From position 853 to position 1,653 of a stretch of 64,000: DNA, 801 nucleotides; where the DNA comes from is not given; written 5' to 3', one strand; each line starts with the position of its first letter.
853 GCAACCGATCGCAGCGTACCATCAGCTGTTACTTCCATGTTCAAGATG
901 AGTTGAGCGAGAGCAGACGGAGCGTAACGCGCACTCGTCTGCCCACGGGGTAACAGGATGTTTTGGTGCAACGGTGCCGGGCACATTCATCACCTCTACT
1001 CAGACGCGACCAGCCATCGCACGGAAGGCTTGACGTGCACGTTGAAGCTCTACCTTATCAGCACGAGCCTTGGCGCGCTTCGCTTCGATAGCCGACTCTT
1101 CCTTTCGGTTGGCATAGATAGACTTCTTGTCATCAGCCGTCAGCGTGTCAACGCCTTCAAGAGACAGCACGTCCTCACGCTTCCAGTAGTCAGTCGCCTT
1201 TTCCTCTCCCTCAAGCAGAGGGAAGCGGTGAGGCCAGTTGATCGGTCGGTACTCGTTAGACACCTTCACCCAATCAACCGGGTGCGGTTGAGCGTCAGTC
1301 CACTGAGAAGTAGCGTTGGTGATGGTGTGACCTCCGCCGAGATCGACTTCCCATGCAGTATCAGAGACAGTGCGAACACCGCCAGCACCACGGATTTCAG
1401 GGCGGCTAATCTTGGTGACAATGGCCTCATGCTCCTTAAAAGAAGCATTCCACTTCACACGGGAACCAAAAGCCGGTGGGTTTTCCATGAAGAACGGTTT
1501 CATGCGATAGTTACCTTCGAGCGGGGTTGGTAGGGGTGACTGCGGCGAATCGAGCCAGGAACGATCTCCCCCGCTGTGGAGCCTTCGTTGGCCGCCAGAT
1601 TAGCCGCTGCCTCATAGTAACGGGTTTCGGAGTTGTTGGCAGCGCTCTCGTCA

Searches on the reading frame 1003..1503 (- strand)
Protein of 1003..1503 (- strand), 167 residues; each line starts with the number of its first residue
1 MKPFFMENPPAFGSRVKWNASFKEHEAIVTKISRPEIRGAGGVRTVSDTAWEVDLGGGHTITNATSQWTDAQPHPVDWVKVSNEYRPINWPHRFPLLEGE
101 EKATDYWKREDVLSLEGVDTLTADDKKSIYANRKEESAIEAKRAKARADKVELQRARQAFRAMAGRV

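Call 50: search_protein_families(library=pfam, alignment_id=A1, max_evalue=0.001)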
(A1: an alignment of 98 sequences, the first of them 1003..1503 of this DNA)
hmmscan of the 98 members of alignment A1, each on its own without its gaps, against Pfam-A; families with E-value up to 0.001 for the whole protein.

A. member 1, window:1003-1503:- (167 aa): 0 families

B. families by the number of members that match (of 98 scanned): 17 families
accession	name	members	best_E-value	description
PF01981.21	PTH2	1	1.5e-33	Peptidyl-tRNA hydrolase PTH2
PF01145.31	Band_7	1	1.5e-28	SPFH domain / Band 7 family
PF06048.17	DUF927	1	3.2e-19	Domain of unknown function (DUF927)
PF18836.7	B_solenoid_ydck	1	1.1e-12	YdcK Beta solenoid repeat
PF02511.20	Thy1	1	2.1e-11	Thymidylate synthase complementing protein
PF13392.12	HNH_3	1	7.2e-09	HNH endonuclease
PF13671.12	AAA_33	1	1.6e-08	AAA domain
PF11753.13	DUF3310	1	8.3e-08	Protein of unknwon function (DUF3310)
PF12802.13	MarR_2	1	2.2e-06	MarR family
PF23899.1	SU10_portal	1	3.7e-06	Phage SU10 portal protein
PF23733.2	GRXCR1-2_C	1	5e-06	GRXCR1/2, C-terminal domain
PF00684.25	DnaJ_CXXCXGXG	1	2.3e-05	DnaJ central domain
PF13384.12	HTH_23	1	2.6e-05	Homeodomain-like domain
PF25436.1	BSD2_CRD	1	0.00014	BSD2 cysteine rich domain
PF11417.13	Inhibitor_G39P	1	0.00056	Loader and inhibitor of phage G40P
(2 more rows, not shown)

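Call 51: search_protein_families(library=phrogs, alignment_id=A1, max_evalue=0.00001)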
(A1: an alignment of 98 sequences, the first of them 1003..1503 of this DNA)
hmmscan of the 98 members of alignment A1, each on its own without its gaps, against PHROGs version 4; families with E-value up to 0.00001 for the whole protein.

A. member 1, window:1003-1503:- (167 aa): 0 families

B. families by the number of members that match (of 98 scanned): 25 families
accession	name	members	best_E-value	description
phrog_85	-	1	2.6e-62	thymidylate synthase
phrog_200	-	1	4.9e-50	lipoprotein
phrog_8841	-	1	2.6e-42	DNA primase/helicase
phrog_62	-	1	4e-28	DNA helicase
phrog_5070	-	1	5.9e-27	-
phrog_1866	-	1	3.2e-26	-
phrog_7964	-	1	4.6e-25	-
phrog_2071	-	1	5.2e-25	ATPase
phrog_14913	-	1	7.8e-23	HNH endonuclease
phrog_332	-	1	1.3e-16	head-tail adaptor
phrog_20266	-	1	1.7e-14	metallo-phosphoesterase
phrog_20532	-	1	4.1e-13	-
phrog_221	-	1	9.3e-11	metallo-phosphoesterase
phrog_229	-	1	1.6e-10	MazG-like pyrophosphatase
phrog_156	-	1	3.2e-10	portal protein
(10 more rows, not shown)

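Call 76: search_protein_families(library=ncbifam, alignment_id=A1, max_evalue=0.001)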
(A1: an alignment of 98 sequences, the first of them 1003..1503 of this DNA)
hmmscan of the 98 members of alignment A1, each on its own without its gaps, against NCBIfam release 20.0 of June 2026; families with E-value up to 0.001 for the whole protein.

A. member 1, window:1003-1503:- (167 aa): 0 families

B. families by the number of members that match (of 98 scanned): 13 families
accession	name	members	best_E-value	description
NF003314.0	PRK04322.1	1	5.5e-34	peptidyl-tRNA hydrolase Pth2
TIGR00283.1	arch_pth2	1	9.4e-30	aminoacyl-tRNA hydrolase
TIGR02170.1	thyX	1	9e-12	FAD-dependent thymidylate synthase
TIGR01932.1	hflC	1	3.4e-10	protease modulator HflC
NF040510.1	avirulen_svx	1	2.3e-07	Svx/AvrXca family virulence/avirulence protein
TIGR01933.1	hflK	1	1e-06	FtsH protease activity modulator HflK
NF033394.1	capsid_maj_Podo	1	1.7e-06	phage major capsid protein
TIGR04123.1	P_estr_lig_assc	1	3.8e-05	ligase-associated DNA damage response endonuclease PdeM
NF040481.1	YdcK_fam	1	4.1e-05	YdcK family protein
NF045780.1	TrlF_fam_ATP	1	0.00044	TrlF family AAA-like ATPase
NF038118.1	PEP_CTERM_CCXG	1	0.00079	CCXG family PEP-CTERM protein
NF008259.0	PRK11029.1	1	0.00082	protease modulator HflC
NF058604.1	RtpA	1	0.00089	anti-TRAP protein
